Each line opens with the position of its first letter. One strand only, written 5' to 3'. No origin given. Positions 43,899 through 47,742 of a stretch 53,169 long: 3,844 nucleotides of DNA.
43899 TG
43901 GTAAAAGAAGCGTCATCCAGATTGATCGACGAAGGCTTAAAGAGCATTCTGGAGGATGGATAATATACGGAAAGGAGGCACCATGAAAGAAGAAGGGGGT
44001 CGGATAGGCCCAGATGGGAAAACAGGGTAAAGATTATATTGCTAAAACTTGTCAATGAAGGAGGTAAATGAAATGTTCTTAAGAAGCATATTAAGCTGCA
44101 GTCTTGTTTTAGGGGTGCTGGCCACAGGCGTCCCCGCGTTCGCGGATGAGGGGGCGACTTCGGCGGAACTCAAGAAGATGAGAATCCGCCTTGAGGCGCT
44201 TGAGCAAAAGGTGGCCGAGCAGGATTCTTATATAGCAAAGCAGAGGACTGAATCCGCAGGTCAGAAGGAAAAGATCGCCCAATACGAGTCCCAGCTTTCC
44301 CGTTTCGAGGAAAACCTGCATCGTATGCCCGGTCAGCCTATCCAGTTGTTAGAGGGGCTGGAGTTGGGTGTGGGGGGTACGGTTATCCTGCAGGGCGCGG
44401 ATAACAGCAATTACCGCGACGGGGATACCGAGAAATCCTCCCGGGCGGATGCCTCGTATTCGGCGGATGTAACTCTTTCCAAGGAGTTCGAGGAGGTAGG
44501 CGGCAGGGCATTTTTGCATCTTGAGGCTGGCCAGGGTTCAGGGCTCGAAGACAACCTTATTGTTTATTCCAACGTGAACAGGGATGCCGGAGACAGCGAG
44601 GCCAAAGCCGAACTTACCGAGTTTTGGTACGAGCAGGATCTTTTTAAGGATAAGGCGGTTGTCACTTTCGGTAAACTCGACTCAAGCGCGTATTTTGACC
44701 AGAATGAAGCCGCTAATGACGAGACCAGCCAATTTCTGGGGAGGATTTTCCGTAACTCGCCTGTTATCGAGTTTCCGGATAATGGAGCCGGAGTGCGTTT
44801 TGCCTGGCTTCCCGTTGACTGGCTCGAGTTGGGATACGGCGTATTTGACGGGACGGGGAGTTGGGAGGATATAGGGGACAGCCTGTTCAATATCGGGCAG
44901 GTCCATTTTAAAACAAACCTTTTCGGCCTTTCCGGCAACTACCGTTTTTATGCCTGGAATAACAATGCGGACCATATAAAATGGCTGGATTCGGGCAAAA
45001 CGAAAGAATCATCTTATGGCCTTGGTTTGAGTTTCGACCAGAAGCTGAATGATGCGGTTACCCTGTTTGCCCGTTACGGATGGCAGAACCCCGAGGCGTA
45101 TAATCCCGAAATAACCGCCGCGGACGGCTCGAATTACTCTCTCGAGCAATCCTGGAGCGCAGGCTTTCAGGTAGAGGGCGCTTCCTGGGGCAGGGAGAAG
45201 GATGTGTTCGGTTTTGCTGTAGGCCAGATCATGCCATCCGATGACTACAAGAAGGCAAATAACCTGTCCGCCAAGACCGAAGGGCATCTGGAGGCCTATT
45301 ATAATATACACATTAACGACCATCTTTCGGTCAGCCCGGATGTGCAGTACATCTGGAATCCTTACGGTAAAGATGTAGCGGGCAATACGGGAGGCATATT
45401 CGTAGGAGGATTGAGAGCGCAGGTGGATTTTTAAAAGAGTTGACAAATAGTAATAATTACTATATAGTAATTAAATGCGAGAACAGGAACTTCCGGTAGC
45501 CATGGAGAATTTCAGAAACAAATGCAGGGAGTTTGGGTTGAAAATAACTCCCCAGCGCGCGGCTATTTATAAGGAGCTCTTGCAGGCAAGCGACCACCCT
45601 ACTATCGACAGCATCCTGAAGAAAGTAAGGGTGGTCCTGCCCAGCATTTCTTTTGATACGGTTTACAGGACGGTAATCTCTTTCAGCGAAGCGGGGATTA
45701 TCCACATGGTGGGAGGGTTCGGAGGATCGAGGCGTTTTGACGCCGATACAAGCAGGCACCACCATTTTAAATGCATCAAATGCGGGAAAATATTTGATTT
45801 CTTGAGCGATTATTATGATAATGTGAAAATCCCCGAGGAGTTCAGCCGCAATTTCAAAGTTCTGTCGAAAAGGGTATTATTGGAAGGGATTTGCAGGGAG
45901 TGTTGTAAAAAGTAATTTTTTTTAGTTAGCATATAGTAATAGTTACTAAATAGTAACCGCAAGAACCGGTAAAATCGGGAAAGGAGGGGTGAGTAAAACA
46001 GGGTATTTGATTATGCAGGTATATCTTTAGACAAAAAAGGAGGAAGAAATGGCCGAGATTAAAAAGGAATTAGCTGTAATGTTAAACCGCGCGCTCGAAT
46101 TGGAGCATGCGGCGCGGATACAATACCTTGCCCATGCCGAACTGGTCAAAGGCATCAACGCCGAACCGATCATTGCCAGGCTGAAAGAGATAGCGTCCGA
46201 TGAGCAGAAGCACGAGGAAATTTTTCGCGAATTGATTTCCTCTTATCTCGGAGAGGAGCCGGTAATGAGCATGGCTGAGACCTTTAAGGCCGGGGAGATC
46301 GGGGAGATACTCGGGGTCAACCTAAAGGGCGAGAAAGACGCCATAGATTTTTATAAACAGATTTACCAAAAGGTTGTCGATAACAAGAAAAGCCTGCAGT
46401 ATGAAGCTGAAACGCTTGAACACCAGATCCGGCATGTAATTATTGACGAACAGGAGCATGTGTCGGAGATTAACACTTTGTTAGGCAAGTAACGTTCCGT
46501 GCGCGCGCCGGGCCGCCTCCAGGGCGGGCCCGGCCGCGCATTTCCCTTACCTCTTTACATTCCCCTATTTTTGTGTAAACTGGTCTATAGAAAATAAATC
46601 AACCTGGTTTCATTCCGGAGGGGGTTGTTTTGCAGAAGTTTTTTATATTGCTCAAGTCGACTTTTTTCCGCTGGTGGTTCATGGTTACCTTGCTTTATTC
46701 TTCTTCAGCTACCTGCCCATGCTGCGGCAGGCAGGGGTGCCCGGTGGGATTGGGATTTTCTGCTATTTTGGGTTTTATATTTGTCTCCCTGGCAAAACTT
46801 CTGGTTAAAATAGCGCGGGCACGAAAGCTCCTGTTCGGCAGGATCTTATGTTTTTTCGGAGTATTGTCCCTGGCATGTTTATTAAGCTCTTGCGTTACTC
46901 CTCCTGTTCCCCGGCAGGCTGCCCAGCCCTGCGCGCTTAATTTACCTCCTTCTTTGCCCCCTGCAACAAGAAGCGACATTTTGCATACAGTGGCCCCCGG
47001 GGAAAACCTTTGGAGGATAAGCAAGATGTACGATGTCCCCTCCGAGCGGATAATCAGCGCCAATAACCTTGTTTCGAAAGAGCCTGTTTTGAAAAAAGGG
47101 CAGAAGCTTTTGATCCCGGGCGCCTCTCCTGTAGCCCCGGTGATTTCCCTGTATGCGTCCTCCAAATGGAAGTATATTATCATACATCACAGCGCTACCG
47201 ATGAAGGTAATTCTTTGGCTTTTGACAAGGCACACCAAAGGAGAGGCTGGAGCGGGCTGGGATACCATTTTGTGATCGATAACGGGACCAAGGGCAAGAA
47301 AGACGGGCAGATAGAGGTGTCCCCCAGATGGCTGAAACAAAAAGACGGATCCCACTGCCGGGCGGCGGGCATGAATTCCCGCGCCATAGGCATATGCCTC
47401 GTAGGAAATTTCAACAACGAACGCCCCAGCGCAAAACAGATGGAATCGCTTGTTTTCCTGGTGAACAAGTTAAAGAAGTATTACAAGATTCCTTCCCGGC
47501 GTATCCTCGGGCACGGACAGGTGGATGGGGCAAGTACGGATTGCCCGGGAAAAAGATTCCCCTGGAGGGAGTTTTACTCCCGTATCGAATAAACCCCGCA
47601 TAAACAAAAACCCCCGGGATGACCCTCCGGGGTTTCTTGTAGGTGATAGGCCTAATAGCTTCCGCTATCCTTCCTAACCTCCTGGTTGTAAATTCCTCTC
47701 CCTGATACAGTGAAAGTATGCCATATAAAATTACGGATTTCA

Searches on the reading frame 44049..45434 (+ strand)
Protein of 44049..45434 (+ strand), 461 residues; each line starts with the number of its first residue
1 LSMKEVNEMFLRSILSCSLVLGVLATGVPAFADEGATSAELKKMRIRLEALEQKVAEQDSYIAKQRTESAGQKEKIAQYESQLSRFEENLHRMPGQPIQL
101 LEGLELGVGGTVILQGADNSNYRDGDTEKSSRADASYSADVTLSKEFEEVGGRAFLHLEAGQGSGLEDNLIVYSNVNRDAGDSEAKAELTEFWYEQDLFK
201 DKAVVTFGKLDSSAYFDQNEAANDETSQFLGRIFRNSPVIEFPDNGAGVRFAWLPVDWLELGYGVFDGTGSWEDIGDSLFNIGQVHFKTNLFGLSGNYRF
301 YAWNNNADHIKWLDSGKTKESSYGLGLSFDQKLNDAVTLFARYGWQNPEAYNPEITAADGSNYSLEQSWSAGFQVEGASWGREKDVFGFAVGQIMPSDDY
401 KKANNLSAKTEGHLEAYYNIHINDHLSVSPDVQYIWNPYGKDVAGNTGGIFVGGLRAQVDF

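Call 74: search_protein_families(library=pfam, proteins=[window:44049-45434:+], max_evalue=0.00001)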
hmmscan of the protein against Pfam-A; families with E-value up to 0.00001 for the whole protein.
window:44049-45434:+ (461 aa): 1 family
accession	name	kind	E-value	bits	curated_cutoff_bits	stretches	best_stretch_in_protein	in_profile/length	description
PF04966.18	OprB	-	1.7e-31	110.4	22.9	1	137-461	12-372/372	Carbohydrate-selective porin, OprB family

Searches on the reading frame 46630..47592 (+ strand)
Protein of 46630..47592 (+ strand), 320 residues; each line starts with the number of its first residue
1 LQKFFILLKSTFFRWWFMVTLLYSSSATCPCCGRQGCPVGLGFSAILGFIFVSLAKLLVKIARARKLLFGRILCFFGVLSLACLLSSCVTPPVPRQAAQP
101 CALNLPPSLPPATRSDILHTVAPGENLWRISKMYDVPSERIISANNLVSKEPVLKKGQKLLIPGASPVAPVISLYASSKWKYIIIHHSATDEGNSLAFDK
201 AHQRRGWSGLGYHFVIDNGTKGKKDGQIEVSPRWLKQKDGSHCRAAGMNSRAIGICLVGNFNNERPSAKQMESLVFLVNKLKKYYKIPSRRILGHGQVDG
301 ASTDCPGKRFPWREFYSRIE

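Call 74: search_protein_families(library=pfam, proteins=[window:46630-47592:+], max_evalue=0.00001)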
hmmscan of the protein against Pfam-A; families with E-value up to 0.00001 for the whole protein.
window:46630-47592:+ (320 aa): 2 families
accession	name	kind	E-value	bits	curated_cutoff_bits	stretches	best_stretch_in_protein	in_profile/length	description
PF01510.30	Amidase_2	-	2.1e-22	80.3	26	1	178-308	3-131/131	N-acetylmuramoyl-L-alanine amidase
PF01476.26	LysM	-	4.5e-11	43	20.9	1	119-163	1-43/43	LysM domain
